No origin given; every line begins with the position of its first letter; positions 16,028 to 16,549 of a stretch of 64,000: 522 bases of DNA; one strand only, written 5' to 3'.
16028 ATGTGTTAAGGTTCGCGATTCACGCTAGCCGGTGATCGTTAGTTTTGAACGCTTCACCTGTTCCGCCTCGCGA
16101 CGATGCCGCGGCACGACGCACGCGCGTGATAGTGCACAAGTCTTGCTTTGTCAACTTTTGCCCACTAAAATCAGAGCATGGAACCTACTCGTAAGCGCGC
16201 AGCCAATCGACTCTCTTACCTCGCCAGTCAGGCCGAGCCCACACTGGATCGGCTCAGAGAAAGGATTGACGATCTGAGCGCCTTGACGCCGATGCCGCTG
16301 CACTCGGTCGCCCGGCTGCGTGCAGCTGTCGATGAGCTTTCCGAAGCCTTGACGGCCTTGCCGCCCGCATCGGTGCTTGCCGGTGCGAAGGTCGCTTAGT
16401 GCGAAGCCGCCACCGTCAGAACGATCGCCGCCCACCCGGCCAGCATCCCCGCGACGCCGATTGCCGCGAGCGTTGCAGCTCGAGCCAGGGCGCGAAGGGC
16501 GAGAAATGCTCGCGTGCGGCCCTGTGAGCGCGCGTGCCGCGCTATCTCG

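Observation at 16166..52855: Virion genes driven by many separate leaderless promoters instead of one late operon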

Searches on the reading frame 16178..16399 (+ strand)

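Call 139: search_protein_families(library=pfam, proteins=[window:16178-16399:+], max_evalue=0.05)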
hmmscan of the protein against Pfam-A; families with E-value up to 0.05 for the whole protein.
window:16178-16399:+ (73 aa): 2 families
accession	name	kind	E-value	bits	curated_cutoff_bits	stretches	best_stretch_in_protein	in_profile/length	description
PF15358.11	TSKS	-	0.013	14.8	27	1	16-55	179-218/395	Testis-specific serine kinase substrate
PF01442.23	Apolipoprotein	-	0.032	14.4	90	0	2-59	102-164/190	Apolipoprotein A1/A4/E domain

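Call 140: search_protein_families(library=phrogs, proteins=[window:16178-16399:+], max_evalue=0.01)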
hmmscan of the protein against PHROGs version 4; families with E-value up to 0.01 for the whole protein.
window:16178-16399:+ (73 aa): 0 families
